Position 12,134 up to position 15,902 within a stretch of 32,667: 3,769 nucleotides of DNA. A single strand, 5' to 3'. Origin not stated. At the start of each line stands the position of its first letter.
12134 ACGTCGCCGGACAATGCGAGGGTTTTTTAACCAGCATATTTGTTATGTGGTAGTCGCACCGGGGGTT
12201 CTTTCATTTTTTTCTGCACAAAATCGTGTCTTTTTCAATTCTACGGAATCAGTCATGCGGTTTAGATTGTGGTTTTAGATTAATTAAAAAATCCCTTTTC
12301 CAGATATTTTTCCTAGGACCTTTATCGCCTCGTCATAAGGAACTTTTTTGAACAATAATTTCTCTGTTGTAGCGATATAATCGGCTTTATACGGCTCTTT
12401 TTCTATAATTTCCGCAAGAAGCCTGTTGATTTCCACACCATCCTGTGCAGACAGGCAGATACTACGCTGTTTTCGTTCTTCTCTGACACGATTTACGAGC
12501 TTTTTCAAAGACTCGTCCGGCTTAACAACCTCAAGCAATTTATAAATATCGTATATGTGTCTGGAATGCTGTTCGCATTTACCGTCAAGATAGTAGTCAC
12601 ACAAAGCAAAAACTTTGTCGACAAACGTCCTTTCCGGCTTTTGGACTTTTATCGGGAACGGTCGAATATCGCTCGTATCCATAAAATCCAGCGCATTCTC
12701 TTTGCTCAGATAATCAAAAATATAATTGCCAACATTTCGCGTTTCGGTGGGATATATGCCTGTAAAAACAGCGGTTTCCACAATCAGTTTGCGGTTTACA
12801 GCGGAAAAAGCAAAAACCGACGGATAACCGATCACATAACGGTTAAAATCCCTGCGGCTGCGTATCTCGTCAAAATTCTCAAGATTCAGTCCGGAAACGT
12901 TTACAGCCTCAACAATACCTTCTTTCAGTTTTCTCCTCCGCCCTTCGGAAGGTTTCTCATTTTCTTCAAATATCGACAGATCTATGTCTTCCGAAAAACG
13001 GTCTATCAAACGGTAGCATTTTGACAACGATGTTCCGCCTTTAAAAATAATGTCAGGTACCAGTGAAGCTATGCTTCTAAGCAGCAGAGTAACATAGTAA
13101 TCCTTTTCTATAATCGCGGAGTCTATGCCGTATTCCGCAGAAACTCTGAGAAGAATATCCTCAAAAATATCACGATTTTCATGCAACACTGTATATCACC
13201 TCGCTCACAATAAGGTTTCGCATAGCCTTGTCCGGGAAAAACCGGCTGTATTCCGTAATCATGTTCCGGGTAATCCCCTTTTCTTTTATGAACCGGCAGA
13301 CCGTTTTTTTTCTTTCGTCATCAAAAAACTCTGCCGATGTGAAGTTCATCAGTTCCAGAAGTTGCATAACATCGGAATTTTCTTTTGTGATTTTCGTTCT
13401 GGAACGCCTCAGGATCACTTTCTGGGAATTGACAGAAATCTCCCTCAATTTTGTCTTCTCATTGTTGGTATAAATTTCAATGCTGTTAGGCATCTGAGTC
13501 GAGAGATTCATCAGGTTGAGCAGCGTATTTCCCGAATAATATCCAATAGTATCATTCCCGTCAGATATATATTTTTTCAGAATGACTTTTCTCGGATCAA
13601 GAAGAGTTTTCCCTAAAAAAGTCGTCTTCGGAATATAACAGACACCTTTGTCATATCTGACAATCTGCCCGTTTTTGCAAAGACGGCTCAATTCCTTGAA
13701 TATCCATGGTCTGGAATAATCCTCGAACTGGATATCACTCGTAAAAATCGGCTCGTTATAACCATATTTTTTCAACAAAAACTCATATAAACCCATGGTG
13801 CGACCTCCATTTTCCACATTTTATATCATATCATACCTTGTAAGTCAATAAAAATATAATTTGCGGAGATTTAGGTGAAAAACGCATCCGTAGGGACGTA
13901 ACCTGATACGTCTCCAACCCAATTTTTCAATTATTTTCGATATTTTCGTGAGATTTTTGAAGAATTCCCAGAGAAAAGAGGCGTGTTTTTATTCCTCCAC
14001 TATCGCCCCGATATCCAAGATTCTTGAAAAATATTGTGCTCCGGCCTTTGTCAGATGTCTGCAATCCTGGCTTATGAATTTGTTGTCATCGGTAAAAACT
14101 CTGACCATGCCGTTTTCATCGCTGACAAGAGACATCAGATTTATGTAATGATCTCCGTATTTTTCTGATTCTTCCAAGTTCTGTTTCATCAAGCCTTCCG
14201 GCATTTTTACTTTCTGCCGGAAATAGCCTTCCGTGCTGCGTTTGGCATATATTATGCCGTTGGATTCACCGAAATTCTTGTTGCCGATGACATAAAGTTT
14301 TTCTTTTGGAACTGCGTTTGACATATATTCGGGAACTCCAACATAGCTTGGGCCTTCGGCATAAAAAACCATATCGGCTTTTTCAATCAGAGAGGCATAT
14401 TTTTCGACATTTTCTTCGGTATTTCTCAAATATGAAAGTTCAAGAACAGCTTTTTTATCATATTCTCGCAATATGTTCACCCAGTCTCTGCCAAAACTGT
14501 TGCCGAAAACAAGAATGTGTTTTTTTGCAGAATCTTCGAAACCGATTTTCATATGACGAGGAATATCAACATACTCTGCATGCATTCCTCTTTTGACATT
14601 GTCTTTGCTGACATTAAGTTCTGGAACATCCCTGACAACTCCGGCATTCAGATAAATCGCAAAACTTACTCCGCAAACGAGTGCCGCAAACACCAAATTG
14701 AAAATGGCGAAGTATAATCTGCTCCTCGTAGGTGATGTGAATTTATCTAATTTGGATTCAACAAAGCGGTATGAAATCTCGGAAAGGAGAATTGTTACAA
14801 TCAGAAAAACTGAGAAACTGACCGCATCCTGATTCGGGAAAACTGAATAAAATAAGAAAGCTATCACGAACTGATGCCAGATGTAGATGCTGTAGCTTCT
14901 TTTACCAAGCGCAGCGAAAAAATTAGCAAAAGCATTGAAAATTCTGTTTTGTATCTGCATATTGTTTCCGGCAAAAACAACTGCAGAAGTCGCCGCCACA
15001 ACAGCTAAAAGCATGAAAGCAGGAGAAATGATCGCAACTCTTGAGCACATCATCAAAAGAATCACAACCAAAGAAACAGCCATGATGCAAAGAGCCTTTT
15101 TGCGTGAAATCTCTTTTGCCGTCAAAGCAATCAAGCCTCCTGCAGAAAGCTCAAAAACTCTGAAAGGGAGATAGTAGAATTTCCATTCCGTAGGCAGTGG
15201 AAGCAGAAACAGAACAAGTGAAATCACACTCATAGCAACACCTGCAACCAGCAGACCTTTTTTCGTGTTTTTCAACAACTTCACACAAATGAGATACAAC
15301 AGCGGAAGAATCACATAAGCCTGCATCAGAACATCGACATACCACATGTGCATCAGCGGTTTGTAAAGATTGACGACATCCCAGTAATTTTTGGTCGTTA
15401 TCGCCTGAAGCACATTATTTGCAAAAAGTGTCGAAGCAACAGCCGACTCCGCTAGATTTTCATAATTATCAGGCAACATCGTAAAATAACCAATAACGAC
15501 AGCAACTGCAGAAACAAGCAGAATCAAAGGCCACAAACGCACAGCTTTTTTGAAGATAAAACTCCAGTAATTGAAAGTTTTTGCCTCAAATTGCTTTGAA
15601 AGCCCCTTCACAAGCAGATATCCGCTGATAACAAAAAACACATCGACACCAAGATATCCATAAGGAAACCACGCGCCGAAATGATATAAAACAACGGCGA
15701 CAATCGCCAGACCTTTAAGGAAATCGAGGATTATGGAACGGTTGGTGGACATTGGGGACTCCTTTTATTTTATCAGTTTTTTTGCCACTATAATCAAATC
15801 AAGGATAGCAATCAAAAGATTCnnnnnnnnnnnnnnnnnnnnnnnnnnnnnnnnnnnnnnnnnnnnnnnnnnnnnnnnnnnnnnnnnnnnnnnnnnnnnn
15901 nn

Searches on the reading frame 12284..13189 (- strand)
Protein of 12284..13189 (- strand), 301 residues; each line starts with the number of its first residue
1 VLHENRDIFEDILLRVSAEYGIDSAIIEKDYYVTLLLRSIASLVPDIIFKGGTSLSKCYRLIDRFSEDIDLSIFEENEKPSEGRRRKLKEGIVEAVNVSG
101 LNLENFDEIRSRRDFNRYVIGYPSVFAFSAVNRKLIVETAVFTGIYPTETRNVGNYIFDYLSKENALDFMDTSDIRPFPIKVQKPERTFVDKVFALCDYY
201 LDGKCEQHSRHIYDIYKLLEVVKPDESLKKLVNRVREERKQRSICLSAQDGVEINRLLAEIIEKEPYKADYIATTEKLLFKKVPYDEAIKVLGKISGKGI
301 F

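Call 7: search_protein_families(library=pfam, proteins=[window:12284-13189:-], max_evalue=0.001)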
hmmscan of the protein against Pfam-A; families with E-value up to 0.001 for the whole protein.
window:12284-13189:- (301 aa): 1 family
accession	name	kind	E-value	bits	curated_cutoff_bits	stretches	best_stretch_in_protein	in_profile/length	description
PF08843.17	AbiEii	-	1.7e-30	107.1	22.5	1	35-282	2-227/238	Nucleotidyl transferase AbiEii toxin, Type IV TA system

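Call 40: search_protein_families(library=padloc, proteins=[window:12284-13189:-], max_evalue=0.001)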
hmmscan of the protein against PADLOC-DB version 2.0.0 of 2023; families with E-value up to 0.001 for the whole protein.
window:12284-13189:- (301 aa): 25 families
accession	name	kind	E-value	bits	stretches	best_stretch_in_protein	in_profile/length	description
PDLC02292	AbiEii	-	1.3e-84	282.4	1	2-291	3-275/283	AbiEii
PDLC02289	AbiEii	-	2.9e-46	156.4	1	2-295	7-296/309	AbiEii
PDLC02316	AbiEii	-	1.2e-38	131.3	1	2-282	3-290/314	AbiEii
PDLC02297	AbiEii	-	2.4e-33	113.8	1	10-296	5-302/307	AbiEii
PDLC02302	AbiEii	-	1.9e-28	97.8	1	18-294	17-304/313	AbiEii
PDLC02322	AbiEii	-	1.3e-25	88.5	1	3-223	6-236/324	AbiEii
PDLC02304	AbiEii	-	7.6e-20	69.9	1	12-250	6-217/260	AbiEii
PDLC02323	AbiEii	-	1.7e-16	58.6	1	14-228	8-194/248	AbiEii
PDLC02315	AbiEii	-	2.1e-14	51.5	1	19-74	28-87/352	AbiEii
PDLC02317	AbiEii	-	7.2e-12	43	1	13-78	7-75/396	AbiEii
PDLC02303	AbiEii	-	4e-11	40.8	1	15-79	8-73/249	AbiEii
PDLC02321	AbiEii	-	1.1e-09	36.4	1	21-220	15-216/296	AbiEii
PDLC02299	AbiEii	-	1.7e-08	32.2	1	9-75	8-74/344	AbiEii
PDLC02307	AbiEii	-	2.5e-08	32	1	41-72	17-47/219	AbiEii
PDLC02291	AbiEii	-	5.5e-07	27.2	1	10-244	20-223/310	AbiEii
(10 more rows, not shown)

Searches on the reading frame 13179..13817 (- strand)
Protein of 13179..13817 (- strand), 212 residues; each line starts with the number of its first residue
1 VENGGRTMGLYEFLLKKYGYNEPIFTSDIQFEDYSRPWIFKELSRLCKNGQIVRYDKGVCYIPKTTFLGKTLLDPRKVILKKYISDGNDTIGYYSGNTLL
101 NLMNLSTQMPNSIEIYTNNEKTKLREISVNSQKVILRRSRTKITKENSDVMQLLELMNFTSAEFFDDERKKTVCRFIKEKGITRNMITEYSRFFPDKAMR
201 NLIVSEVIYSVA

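Call 3: search_protein_families(library=pfam, proteins=[window:13179-13817:-], max_evalue=1)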
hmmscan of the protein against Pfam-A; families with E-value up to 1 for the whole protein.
window:13179-13817:- (212 aa): 2 families
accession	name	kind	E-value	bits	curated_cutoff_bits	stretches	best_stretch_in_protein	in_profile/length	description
PF19570.5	DUF6088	-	0.0009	19.5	25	1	39-150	29-136/172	Family of unknown function (DUF6088)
PF16309.10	DUF4951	-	0.22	12.1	27.3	1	175-202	53-80/99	Domain of unknown function (DUF4951)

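Call 4: search_protein_families(library=padloc, proteins=[window:13179-13817:-], max_evalue=1)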
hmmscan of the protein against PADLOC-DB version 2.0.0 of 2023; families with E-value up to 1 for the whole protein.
window:13179-13817:- (212 aa): 13 families
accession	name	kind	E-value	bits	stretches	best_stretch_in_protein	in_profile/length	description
PDLC02236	AbiEi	-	3.3e-63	211.1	1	10-211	2-206/207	AbiEi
PDLC02226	AbiEi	-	2e-24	84.6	1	17-180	13-170/202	AbiEi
PDLC02247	AbiEi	-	2.2e-23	81.2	1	42-202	49-204/215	AbiEi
PDLC02251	AbiEi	-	2.2e-15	54.8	1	30-178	29-167/230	AbiEi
PDLC02264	AbiEi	-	2.6e-08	32.1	1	36-129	33-125/205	AbiEi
PDLC02233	AbiEi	-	1e-05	23.2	1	35-143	31-137/214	AbiEi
PDLC02267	AbiEi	-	2.4e-05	21.9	1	40-135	38-120/252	AbiEi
PDLC02246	AbiEi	-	0.00019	19.1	1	41-188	40-183/230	AbiEi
PDLC02234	AbiEi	-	0.00044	18.1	1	41-159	31-142/191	AbiEi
PDLC02250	AbiEi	-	0.0014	16.5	1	43-147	35-132/197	AbiEi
PDLC02225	AbiEi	-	0.0023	15.7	1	41-125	33-102/198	AbiEi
PDLC02228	AbiEi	-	0.0033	14.7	1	42-123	55-128/216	AbiEi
PDLC02229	AbiEi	-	0.01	14.4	1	40-135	34-128/131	AbiEi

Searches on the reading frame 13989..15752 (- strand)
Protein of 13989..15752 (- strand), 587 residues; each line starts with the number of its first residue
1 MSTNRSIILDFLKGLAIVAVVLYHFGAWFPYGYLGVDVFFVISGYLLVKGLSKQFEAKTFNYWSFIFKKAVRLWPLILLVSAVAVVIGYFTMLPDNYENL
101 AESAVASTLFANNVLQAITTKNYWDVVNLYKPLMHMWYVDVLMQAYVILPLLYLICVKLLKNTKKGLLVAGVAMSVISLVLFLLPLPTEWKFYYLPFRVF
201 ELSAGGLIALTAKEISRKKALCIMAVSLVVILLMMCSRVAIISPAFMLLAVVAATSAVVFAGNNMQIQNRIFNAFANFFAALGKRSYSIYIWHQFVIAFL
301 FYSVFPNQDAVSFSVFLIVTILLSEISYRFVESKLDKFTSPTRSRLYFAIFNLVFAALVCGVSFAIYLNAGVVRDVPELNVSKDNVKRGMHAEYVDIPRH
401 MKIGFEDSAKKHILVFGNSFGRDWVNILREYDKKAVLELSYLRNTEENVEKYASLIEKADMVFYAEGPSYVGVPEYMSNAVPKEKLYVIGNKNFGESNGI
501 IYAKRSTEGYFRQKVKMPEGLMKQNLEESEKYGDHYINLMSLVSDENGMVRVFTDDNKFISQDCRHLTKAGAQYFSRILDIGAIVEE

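Call 3: search_protein_families(library=pfam, proteins=[window:13989-15752:-], max_evalue=1)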
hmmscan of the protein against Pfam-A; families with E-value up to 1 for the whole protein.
window:13989-15752:- (587 aa): 3 families
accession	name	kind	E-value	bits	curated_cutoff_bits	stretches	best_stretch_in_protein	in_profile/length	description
PF01757.29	Acyl_transf_3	-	5.6e-32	111.5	31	1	9-324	4-321/326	Acyltransferase domain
PF19040.6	SGNH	-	0.048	13.8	27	0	526-579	194-246/248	SGNH domain (fused to AT3 domains)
PF07786.18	HGSNAT_cat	-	0.075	13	22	1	5-86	1-92/222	Heparan-alpha-glucosaminide N-acetyltransferase, catalytic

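Call 45: find_related_loci(query=window:13989-15752:-, collection=metagenome_contigs, flank=8000)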
Query window:13989-15752:- (587 aa) in metagenome_contigs; peptide patterns used: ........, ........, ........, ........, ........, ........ (x = any residue, [..] = any of these).
30 stretches matched a pattern; 3 encode a relative of the query (tblastn E <= 1e-3); 2 distinct loci.
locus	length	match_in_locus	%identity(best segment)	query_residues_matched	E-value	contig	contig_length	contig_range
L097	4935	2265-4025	72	2-587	0e+0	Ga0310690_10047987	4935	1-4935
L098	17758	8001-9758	68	1-587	0e+0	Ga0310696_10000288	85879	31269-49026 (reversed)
